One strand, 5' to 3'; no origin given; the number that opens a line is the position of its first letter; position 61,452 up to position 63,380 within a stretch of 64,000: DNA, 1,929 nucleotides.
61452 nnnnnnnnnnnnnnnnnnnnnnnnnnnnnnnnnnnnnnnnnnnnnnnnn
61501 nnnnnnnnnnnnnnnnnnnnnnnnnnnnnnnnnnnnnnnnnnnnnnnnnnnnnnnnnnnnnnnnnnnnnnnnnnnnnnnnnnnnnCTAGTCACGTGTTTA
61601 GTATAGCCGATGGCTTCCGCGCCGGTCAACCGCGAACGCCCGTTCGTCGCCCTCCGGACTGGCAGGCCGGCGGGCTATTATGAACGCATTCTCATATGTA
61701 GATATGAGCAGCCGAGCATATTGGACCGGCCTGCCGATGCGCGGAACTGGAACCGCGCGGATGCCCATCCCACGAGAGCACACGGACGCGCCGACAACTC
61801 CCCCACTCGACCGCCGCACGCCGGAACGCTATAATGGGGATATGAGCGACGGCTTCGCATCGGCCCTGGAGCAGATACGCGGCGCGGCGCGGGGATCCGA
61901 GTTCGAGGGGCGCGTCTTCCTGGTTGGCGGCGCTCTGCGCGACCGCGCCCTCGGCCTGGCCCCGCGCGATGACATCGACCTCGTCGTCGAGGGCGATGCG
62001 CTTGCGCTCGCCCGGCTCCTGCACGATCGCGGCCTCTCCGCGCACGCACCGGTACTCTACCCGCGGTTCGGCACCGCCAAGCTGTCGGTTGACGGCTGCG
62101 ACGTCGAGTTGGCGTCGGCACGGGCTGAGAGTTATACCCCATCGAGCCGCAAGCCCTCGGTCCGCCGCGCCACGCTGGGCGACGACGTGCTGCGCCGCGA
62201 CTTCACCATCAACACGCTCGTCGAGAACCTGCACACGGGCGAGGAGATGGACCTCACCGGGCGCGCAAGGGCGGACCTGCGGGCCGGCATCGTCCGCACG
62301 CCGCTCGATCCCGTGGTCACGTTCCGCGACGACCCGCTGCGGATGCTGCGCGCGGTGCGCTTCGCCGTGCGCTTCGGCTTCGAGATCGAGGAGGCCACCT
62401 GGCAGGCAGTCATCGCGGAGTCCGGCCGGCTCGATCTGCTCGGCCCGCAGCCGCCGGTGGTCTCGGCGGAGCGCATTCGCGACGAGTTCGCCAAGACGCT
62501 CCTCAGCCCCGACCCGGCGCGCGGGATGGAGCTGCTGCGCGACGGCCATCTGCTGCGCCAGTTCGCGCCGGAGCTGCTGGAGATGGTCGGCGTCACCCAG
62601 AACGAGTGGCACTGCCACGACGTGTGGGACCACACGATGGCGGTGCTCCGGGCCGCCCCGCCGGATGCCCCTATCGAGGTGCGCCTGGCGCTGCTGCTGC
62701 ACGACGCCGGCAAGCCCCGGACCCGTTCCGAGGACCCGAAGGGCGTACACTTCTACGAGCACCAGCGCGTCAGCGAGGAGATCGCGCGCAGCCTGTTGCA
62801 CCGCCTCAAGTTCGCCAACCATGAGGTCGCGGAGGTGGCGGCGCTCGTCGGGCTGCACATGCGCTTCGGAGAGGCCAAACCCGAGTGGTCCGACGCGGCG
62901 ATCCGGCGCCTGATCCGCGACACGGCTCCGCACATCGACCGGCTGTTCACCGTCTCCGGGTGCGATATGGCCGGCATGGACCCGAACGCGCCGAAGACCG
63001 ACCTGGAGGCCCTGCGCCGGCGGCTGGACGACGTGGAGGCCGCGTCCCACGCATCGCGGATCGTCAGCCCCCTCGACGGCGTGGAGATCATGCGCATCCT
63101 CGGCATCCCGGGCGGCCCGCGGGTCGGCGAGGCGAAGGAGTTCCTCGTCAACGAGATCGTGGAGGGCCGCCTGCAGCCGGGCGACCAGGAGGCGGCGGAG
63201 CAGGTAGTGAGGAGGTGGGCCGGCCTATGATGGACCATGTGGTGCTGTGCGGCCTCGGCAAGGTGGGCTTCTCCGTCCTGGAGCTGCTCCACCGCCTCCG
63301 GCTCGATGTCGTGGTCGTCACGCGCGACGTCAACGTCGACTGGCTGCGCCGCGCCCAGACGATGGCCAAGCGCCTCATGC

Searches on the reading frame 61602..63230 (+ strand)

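Call 14: search_protein_families(library=pfam, proteins=[window:61602-63230:+], max_evalue=0.001)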
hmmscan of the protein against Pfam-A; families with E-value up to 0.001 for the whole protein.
window:61602-63230:+ (542 aa): 3 families
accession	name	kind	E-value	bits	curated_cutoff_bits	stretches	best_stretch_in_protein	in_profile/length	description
PF01743.26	PolyA_pol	-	4.8e-20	72.6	23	1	105-232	1-126/126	Poly A polymerase head domain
PF12627.12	PolyA_pol_RNAbd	-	1.1e-12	47.9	22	1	259-325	1-60/64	Probable RNA and SrmB- binding site of polymerase A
PF01966.28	HD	-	9e-08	32.9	22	1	341-431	8-93/116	HD domain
